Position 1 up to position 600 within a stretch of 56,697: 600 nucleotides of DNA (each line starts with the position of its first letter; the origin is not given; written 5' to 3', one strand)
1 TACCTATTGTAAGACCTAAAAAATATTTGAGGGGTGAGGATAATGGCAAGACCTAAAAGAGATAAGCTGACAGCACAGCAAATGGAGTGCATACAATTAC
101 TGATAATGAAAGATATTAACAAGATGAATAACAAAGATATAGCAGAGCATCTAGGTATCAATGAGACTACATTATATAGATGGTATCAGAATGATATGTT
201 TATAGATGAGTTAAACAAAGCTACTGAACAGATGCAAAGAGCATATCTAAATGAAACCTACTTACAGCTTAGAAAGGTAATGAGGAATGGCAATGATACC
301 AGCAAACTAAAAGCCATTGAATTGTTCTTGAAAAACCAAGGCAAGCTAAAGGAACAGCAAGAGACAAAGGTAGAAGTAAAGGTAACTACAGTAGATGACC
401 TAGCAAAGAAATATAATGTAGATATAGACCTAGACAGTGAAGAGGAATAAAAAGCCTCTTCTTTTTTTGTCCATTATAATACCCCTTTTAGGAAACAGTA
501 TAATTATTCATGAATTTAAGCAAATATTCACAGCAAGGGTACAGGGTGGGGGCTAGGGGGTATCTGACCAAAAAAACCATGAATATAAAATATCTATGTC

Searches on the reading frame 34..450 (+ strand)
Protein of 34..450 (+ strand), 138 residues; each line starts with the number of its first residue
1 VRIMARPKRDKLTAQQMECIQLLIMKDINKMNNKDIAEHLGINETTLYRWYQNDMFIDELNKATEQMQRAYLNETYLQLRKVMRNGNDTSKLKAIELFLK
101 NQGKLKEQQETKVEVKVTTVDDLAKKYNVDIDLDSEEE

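Call 11: search_protein_families(library=phrogs, proteins=[window:34-450:+], max_evalue=0.001)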
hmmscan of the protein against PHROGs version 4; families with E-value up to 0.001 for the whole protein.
window:34-450:+ (138 aa): 11 families
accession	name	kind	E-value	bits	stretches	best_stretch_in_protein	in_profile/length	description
phrog_7344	-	head and packaging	5.9e-14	53.6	1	8-124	9-126/161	terminase small subunit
phrog_2538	-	head and packaging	8.9e-11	43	1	11-124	2-114/129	terminase small subunit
phrog_24579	-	head and packaging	1.3e-10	42.4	1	8-116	10-113/126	terminase small subunit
phrog_725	-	transcription regulation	3e-06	28.1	1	12-108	16-94/101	CII-like regulator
phrog_517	-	DNA, RNA and nucleotide metabolism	8.5e-05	24.4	1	4-49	78-120/128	HTH DNA binding protein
phrog_36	-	transcription regulation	0.00015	22.4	1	21-63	146-186/220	transcriptional regulator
phrog_8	-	transcription regulation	0.00028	21.5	1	24-132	84-213/346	transcriptional regulator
phrog_309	-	head and packaging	0.00043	21.3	0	31-132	157-273/319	terminase small subunit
phrog_4151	-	DNA, RNA and nucleotide metabolism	0.00045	21.1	1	27-89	20-78/154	DNA binding protein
phrog_12540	-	unknown function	0.00046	21.4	1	13-75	25-82/153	-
phrog_1889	-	head and packaging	0.00073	20.1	1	26-73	18-59/276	terminase small subunit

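Call 12: search_protein_families(library=pfam, proteins=[window:34-450:+], max_evalue=0.01)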
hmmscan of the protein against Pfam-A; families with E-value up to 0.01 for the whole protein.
window:34-450:+ (138 aa): 15 families
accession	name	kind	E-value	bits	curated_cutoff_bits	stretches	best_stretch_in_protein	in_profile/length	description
PF13022.12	HTH_Tnp_1_2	-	7.3e-25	87.9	27.9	1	8-116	4-112/122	Helix-turn-helix of insertion element transposase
PF13384.12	HTH_23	-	1.1e-05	25.6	24.6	1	27-52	13-39/50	Homeodomain-like domain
PF13518.12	HTH_28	-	1.2e-05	25.7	25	1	26-52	11-34/52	Helix-turn-helix domain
PF08281.18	Sigma70_r4_2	-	0.00011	22.3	25.7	1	21-52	17-48/54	Sigma-70, region 4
PF06056.18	Terminase_5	-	0.00043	20.6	20.3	1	33-54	16-37/58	Putative ATPase subunit of terminase (gpP-like)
PF13443.12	HTH_26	-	0.00045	20.8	22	1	29-61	9-44/63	Cro/C1-type HTH DNA-binding domain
PF20317.4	HTH_60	-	0.0017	19.1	24.1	1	21-100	9-84/140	Helix-turn-helix domain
PF10668.15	Phage_terminase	-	0.0018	18.4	22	0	31-62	23-53/67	Phage terminase small subunit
PF01527.26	HTH_Tnp_1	-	0.002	18.8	24.1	1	31-58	24-49/75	Transposase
PF00440.29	TetR_N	-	0.0027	17.9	24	0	22-50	8-36/47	Bacterial regulatory proteins, tetR family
PF13542.12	HTH_Tnp_ISL3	-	0.0042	17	27.4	0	31-52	27-48/51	Helix-turn-helix domain of transposase family ISL3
PF12728.13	HTH_17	-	0.005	17.5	27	0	32-50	3-21/51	Helix-turn-helix domain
PF07374.17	DUF1492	-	0.0074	16.9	21.5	1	19-53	60-94/100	Protein of unknown function (DUF1492)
PF12844.13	HTH_19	-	0.0077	16.6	30.2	0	25-58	7-40/64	Helix-turn-helix domain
PF07022.19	Phage_CI_repr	-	0.0088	16.8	22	0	25-56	7-38/65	Bacteriophage CI repressor helix-turn-helix domain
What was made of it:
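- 34..450 (+): terS: small terminase subunit with an N-terminal helix-turn-helix. The probable true start is the ATG at 43, giving 135 aa. PHROG terS families at 6e-14, 9e-11 and 1e-10 (calls 11, 12).
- On Small terminase subunit, PF13022 / 2AO9-type (the protein next to the site): PF13022 at 87.9 bits against a cut-off of 27.9 (call 12).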

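Call 15: find_related_loci(query=window:34-450:+, collection=viral_contigs, flank=8000)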
Query window:34-450:+ (138 aa) in viral_contigs; peptide patterns used: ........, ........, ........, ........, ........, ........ (x = any residue, [..] = any of these).
21 stretches matched a pattern, but none encodes a relative of the query by tblastn (E <= 1e-3).

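Call 17: find_homologous_proteins(query=window:34-450:+)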
Query window:34-450:+ (138 aa): 30 proteins with E <= 0.001 among 39 candidates.
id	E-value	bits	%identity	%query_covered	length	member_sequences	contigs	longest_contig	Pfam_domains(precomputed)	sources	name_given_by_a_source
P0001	1.7e-81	288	100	100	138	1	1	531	PF13384.13,PF13518.13,PF13022.13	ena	-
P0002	1.4e-79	282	100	98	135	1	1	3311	PF13384.13,PF13518.13,PF13022.13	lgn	-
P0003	5.7e-30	122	50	88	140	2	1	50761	PF13384.13,PF13518.13,PF13022.13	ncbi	-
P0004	8.2e-28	115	47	88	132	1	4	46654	PF13022.13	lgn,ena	-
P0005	1.5e-27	114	54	81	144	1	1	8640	PF13384.13,PF13022.13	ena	-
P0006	3.8e-27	113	50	82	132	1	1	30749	PF13022.13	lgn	-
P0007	4.3e-27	113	50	79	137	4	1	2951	PF13022.13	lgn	-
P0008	5.1e-27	112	50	82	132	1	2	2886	PF13022.13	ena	-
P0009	5.4e-27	112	45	90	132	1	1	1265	PF13022.13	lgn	-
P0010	1.8e-26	111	51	81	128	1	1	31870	PF13384.13,PF13022.13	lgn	-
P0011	5.0e-26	109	44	90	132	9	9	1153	PF13022.13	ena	-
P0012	5.2e-26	109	44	90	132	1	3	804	PF13022.13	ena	-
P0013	6.8e-26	109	53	76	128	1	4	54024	PF13384.13,PF13518.13,PF13022.13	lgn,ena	-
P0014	7.0e-26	109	53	76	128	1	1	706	PF13384.13,PF13518.13,PF13022.13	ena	-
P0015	8.8e-26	108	50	89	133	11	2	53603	PF13022.13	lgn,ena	-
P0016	9.8e-26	108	48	77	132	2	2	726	PF13022.13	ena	-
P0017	1.0e-25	108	53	77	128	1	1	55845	PF13384.13,PF13022.13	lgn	-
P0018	1.6e-25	108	52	76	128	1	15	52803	PF13384.13,PF13022.13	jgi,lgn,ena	jgi:AcrR family transcriptional regulator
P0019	1.6e-25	108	52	76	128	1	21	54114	PF13384.13,PF13022.13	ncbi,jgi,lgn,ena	jgi:AcrR family transcriptional regulator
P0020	1.7e-25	107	52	76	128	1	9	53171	PF13384.13,PF13022.13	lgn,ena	-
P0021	1.7e-25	107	52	76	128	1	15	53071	PF13384.13,PF13022.13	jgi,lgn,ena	jgi:AcrR family transcriptional regulator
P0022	3.4e-25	106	46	86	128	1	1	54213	PF13384.13,PF13022.13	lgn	-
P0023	3.9e-25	106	51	76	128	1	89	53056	PF13384.13,PF13518.13,PF13022.13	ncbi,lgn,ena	-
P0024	3.9e-25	106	51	76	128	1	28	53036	PF13384.13,PF13518.13,PF13022.13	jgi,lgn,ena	jgi:AcrR family transcriptional regulator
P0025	4.1e-25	106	50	75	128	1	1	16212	PF13384.13,PF13022.13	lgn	-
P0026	5.8e-25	106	49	76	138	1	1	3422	PF13384.13,PF13022.13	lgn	-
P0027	1.3e-24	105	50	76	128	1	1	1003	PF13384.13,PF13518.13,PF13022.13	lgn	-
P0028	1.8e-24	104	47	86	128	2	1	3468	PF13384.13,PF13518.13,PF13022.13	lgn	-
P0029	2.9e-24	103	50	76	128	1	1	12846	PF13384.13,PF13518.13,PF13022.13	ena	-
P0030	1.1e-23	102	47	78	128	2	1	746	PF00440.30,PF13384.13,PF05269.18,PF13022.13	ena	-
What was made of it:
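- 34..450 (+): P0002, 135 aa and 100% identical, starts at MARPK (call 17).
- One source names TerS homologues 'AcrR family transcriptional regulator' (call 17).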

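Call 18: find_encoding_contigs(protein=P0002, flank=10000, max_places=3)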
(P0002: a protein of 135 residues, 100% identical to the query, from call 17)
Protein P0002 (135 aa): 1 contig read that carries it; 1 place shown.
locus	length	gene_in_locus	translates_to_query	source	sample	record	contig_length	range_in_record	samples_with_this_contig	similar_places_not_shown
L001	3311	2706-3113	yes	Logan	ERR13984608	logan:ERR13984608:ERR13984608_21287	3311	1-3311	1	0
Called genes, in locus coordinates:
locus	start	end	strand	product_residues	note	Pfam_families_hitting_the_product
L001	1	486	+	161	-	?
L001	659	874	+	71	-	-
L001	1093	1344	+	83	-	-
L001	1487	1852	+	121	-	-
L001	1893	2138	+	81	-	-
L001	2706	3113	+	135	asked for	PF13022:HTH_Tnp_1_2, PF13384:HTH_23 (faint), PF13518:HTH_28 (faint)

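Call 19: find_encoding_contigs(protein=P0003, flank=10000, max_places=3)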
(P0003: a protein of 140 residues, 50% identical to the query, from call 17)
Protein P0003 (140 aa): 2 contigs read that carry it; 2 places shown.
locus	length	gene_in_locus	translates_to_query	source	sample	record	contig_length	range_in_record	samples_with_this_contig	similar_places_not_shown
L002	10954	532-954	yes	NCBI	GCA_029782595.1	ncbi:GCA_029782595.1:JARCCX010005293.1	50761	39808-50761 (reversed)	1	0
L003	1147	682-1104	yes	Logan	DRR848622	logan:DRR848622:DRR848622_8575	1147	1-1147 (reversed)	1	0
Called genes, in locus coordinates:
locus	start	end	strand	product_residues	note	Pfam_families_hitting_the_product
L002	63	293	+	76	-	-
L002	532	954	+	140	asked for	PF13022:HTH_Tnp_1_2, PF13384:HTH_23 (weak), PF13518:HTH_28 (faint)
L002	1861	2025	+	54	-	-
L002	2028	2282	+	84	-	PF01978:TrmB (faint)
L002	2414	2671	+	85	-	-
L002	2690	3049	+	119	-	-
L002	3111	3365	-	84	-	-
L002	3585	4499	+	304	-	PF00239:Resolvase, PF02796:HTH_7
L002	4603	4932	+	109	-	-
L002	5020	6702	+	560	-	PF03237:Terminase_6N (weak), PF17289:Terminase_6C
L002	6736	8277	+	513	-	PF05133:SPP1_portal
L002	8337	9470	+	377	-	PF06152:Phage_min_cap2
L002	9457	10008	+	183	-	-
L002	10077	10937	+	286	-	PF20911:GP7, PF17236:SU10_MCP (weak)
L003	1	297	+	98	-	?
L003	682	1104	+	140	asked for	PF13022:HTH_Tnp_1_2, PF13384:HTH_23 (weak), PF13518:HTH_28 (faint)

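Call 20: find_encoding_contigs(protein=P0004, flank=10000, max_places=3)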
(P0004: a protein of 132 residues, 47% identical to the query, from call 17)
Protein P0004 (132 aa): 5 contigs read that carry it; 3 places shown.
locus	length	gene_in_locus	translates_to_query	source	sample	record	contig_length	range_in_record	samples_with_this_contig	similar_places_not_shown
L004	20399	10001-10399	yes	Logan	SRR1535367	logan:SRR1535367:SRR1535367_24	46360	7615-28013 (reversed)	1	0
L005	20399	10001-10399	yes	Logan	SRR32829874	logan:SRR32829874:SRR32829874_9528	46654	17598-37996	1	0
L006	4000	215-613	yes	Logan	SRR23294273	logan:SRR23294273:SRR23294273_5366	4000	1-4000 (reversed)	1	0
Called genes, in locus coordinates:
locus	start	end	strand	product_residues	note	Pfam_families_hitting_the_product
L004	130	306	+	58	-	-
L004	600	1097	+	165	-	-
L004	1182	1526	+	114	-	-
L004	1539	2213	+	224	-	-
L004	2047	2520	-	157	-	PF13443:HTH_26 (weak), PF01381:HTH_3 (weak)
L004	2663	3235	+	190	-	PF13238:AAA_18, PF21448:DNMK (faint)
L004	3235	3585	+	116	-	PF07638:Sigma70_ECF (weak), PF04297:UPF0122, PF08281:Sigma70_r4_2, PF04545:Sigma70_r4, PF04967:HTH_10 (faint)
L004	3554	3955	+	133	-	-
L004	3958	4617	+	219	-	PF07486:Hydrolase_2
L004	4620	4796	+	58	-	-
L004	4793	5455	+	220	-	PF00149:Metallophos, PF06874:FBPase_2 (weak)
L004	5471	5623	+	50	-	-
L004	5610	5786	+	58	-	-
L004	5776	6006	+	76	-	-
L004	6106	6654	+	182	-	-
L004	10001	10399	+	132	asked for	PF13022:HTH_Tnp_1_2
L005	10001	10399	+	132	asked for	PF13022:HTH_Tnp_1_2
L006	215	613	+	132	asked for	PF13022:HTH_Tnp_1_2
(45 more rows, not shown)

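Call 24: find_encoding_contigs(protein=P0005, flank=10000, max_places=2)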
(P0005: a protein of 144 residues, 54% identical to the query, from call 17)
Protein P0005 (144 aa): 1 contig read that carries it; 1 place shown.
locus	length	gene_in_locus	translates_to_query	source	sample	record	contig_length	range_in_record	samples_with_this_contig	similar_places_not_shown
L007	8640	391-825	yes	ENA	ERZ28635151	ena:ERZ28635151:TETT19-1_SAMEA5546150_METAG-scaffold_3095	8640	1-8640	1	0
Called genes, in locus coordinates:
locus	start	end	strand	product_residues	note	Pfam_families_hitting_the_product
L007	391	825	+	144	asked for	PF13022:HTH_Tnp_1_2, PF13384:HTH_23 (faint)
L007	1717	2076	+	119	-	-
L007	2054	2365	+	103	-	-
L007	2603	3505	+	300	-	PF00239:Resolvase, PF02796:HTH_7 (weak), PF13384:HTH_23 (weak)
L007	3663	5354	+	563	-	PF17289:Terminase_6C (weak)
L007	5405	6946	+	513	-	PF05133:SPP1_portal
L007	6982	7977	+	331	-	PF06152:Phage_min_cap2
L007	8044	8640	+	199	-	?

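Call 25: find_encoding_contigs(protein=P0015, flank=10000, max_places=2)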
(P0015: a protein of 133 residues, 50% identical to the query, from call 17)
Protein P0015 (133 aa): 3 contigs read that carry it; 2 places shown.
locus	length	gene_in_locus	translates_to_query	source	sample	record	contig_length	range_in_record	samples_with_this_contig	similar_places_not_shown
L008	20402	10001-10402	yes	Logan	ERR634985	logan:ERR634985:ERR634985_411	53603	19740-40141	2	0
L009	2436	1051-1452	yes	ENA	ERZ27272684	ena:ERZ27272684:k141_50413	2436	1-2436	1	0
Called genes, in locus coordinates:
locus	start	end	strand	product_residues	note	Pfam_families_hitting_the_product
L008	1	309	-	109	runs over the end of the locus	-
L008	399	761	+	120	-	-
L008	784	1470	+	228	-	PF02384:N6_Mtase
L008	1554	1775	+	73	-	-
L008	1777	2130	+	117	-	PF24240:DUF7448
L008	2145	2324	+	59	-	-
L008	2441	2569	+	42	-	-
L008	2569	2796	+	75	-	-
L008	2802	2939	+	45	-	-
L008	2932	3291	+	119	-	-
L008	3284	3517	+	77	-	-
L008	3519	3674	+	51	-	-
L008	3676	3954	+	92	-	-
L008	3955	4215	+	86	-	PF19791:DUF6275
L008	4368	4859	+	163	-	-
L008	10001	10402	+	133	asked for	PF13022:HTH_Tnp_1_2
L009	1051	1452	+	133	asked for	PF13022:HTH_Tnp_1_2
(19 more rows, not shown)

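Call 26: find_encoding_contigs(protein=P0017, flank=10000, max_places=2)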
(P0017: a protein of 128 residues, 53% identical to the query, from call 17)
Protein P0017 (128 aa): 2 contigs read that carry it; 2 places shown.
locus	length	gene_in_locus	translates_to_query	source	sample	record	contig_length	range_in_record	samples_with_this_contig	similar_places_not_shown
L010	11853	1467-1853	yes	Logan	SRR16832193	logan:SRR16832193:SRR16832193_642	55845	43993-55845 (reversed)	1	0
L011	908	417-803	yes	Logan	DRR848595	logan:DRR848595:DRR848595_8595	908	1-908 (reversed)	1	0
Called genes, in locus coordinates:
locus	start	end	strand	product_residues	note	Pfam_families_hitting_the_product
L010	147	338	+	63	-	-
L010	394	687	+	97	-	-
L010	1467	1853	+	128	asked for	PF13022:HTH_Tnp_1_2, PF13384:HTH_23 (faint)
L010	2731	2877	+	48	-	-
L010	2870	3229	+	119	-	-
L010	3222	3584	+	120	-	-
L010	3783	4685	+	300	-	PF13412:HTH_24 (faint), PF00239:Resolvase, PF02796:HTH_7 (weak), PF13384:HTH_23 (weak)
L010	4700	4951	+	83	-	-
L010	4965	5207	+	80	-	-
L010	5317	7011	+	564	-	PF17289:Terminase_6C (weak)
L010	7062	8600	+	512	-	PF05133:SPP1_portal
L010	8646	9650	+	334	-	PF06152:Phage_min_cap2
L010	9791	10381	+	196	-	-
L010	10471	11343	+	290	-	PF20911:GP7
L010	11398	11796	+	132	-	-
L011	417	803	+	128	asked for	PF13022:HTH_Tnp_1_2, PF13384:HTH_23 (faint)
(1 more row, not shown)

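Call 27: find_encoding_contigs(protein=P0019, flank=10000, max_places=3)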
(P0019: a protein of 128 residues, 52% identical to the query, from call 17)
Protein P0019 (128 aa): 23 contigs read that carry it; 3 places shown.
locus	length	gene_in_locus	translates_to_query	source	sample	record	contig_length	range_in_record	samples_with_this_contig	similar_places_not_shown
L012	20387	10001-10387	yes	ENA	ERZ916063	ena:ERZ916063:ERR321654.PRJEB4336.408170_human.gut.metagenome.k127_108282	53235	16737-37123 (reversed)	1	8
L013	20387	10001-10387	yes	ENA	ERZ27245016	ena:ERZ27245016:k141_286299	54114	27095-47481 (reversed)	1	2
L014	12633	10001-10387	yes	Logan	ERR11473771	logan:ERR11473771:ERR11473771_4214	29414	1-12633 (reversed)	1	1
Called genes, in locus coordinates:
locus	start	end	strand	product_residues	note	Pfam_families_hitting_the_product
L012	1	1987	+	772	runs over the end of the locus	PF01612:DNA_pol_A_exo1, PF22619:DNA_polI_exo1, PF00476:DNA_pol_A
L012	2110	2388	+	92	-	-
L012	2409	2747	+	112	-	PF04570:zf-FLZ (faint)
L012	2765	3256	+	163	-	-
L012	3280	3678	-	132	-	PF01381:HTH_3 (faint), PF13443:HTH_26, PF13560:HTH_31 (faint)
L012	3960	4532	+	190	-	PF13238:AAA_18 (weak), PF21448:DNMK (weak)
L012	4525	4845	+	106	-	PF04297:UPF0122, PF04545:Sigma70_r4, PF08281:Sigma70_r4_2 (weak)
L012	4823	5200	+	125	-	-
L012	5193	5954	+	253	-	PF07486:Hydrolase_2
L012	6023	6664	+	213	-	-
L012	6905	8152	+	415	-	PF10263:SprT-like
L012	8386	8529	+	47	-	-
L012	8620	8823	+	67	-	-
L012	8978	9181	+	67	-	-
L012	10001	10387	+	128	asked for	PF13022:HTH_Tnp_1_2, PF13384:HTH_23 (faint)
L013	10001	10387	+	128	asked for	PF13022:HTH_Tnp_1_2, PF13384:HTH_23 (faint)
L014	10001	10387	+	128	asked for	PF13022:HTH_Tnp_1_2, PF13384:HTH_23 (faint)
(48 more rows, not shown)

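Call 31: search_solved_structures(query=window:34-450:+, max_evalue=10, show_alignments=2)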
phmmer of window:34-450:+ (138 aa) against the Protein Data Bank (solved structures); distinct sequences matched with E-value up to 10: 10.
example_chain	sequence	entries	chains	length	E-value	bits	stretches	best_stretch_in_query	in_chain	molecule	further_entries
2ao9_A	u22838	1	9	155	2.2e-05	27.9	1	9-109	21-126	Phage protein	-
3zob_A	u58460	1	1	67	0.036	17.5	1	7-64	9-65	HOMEOBOX PROTEIN ENGRAILED-2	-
4za6_A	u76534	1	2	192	0.3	14.6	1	35-74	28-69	TetR family transcriptional regulator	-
2ypm_A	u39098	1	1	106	0.32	14.5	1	5-72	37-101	LAFCA THIOREDOXIN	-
4o6x_A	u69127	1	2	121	0.41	14.1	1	36-89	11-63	Ankyrin-3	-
9b7y_A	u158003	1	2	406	0.44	14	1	5-66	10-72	Transcriptional repressor Mce3R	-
6hiv_BV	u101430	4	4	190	0.52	13.8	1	43-106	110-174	mL88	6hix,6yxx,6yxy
3tbk_A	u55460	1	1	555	0.76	13.3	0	63-127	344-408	RIG-I Helicase Domain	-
7jtz_B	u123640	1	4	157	1.2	12.6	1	80-133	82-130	ADP-ribosylation factor GTPase-activating protein GLO3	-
6a2a_A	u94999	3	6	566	1.2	12.6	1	75-129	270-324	Sesquisabinene B synthase 2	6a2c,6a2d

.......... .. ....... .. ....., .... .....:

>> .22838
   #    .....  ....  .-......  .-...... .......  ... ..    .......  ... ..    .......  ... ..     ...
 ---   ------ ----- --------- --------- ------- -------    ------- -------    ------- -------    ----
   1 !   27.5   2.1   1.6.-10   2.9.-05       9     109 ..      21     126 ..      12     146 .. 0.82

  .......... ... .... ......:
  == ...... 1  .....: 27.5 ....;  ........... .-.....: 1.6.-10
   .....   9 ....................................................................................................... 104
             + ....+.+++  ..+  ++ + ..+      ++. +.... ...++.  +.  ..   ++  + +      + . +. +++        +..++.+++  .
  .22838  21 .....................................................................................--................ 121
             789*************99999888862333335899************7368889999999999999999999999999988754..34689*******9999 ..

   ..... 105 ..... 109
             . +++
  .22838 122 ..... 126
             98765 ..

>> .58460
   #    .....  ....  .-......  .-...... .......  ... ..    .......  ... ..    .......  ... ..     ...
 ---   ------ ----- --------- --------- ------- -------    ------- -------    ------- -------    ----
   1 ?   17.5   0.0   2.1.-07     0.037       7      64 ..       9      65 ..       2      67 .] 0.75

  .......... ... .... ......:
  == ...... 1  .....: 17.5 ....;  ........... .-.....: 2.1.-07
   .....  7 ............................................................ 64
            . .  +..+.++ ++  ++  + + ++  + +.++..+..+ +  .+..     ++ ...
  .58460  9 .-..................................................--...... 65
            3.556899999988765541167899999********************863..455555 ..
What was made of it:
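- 34..450 (+): PDB 2AO9 at E=2e-5 by sequence (call 31).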

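Call 34: find_related_loci(query=A1, collection=viral_contigs, flank=3000)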
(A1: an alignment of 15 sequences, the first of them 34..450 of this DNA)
Query A1 (138 aa) in viral_contigs; peptide patterns used: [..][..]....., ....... (x = any residue, [..] = any of these).
219 stretches matched a pattern; 3 encode a relative of the query (tblastn E <= 1e-3); 3 distinct loci.
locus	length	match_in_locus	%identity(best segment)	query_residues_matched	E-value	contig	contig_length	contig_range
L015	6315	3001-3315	52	12-116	4e-32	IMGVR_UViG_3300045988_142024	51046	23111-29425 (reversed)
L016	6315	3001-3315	51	12-116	9e-32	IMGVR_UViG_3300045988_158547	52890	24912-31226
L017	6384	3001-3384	42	5-127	6e-31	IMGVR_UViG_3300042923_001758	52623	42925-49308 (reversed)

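Call 35: find_related_loci(query=A1, collection=metagenome_contigs, flank=4000)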
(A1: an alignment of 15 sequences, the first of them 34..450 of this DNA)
Query A1 (138 aa) in metagenome_contigs; peptide patterns used: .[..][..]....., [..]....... (x = any residue, [..] = any of these).
440 stretches matched a pattern; 3 encode a relative of the query (tblastn E <= 1e-3); 3 distinct loci.
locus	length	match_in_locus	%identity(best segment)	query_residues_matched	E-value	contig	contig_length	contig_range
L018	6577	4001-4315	52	12-116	2e-32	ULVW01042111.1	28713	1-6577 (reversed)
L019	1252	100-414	52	12-116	6e-33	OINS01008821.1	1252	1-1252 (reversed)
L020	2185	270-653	41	5-127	1e-31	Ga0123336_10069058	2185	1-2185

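Call 36: find_related_loci(query=A1, collection=genome_contigs, flank=6000)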
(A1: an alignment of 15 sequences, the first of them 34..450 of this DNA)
Query A1 (138 aa) in genome_contigs; peptide patterns used: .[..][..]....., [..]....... (x = any residue, [..] = any of these).
222 stretches matched a pattern; 4 encode a relative of the query (tblastn E <= 1e-3); 4 distinct loci.
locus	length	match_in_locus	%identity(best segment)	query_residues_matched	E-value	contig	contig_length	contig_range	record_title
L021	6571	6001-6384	44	5-127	2e-31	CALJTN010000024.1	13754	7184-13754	MAG: uncultured Clostridiaceae bacterium isolate R1_Bin_METABAT__6_1 genome assembly, contig: c_000003337300, whole geno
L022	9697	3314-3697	42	5-127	3e-31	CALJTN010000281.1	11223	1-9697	MAG: uncultured Clostridiaceae bacterium isolate R1_Bin_METABAT__6_1 genome assembly, contig: c_000001565457, whole geno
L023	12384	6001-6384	42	5-127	1e-30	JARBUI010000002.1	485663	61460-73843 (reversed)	MAG: Clostridia bacterium isolate L_E1_T20_C_bin.58 scaffold_39, whole genome shotgun sequence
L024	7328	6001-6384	44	5-127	3e-32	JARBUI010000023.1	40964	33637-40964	MAG: Clostridia bacterium isolate L_E1_T20_C_bin.58 scaffold_1074, whole genome shotgun sequence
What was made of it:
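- Tried and rejected: terS-profile scans of IMG/VR, JGI metagenomes and GTDB genomes gave only 3, 3 and 4 loci (calls 34-36).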

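Call 39: search_dna_similar(query=window:34-450:+, collection=phages, mode=protein, max_rows=25, max_evalue=0.001)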
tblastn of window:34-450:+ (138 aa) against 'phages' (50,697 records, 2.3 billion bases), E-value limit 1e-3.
Records with a match: 6; places in all: 6; records where one place covers at least 80% of the query: 0.
Best place of each record, by identity: <60% 6.
By first word of the organism name: Marinitoga 3; Clostridium 2; Bacillus 1.
By host as written in the record: Clostridium sp. 2; Bacillus sp. (in: Bacteria) 1; Marinitoga camini 1155 1; Marinitoga camini 1197 1; - 1.
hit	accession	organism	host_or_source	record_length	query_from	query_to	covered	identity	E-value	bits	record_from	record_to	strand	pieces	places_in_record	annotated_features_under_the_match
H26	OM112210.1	Bacillus phage PK2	Bacillus sp. (in: Bacteria)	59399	1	105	76%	34.9%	7e-16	78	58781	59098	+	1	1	TetR family transcriptional regulator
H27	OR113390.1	Clostridium phage vB_CtyS-FA70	Clostridium sp.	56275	1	103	75%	32.0%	9e-11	64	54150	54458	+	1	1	hypothetical protein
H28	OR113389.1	Clostridium phage vB_CtyS-FA67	Clostridium sp.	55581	1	103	75%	31.1%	3e-10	62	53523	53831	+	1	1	hypothetical protein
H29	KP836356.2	Marinitoga camini virus 2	Marinitoga camini 1155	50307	12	67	41%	40.4%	6e-6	50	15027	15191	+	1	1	hypothetical protein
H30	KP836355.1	Marinitoga camini virus 1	Marinitoga camini 1197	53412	12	67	41%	40.4%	6e-6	50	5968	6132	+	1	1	hypothetical protein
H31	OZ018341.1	Marinitoga phage MPV1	-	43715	16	67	38%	43.4%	4e-4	45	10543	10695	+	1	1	Terminase small subunit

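Call 100: predict_structure(alignment_id=A1)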
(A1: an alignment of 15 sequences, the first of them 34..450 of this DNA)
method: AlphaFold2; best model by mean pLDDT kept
length: 138 residues; sequences in the alignment: 15
mean_pLDDT: 74.2   pTM: 0.49
mean pLDDT of the five models: 74.2, 71.3, 69.7, 68.6, 68.4
residues with pLDDT >= 90: 32; 70-90: 57; 50-70: 33; < 50: 16
segments of 3 or more residues with pLDDT < 50: 1-3, 5-7, 108-116
pLDDT, mean of each block of 10 residues (from residue 1): 48 89 86 91 91 90 83 74 82 77 58 50 64 53
secondary structure, 60 per line:
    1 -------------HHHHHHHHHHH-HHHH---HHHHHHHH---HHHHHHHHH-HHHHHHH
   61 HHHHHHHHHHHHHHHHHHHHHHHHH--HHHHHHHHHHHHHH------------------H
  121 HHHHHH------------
elements in order: H14-24 H26-29 H33-40 H44-52 H54-85 H88-101 H120-126
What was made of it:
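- On Small terminase subunit, PF13022 / 2AO9-type (the protein next to the site): The AlphaFold model has mean pLDDT 74, an HTH at residues 14-52 and long helices at 54-101 (call 100).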
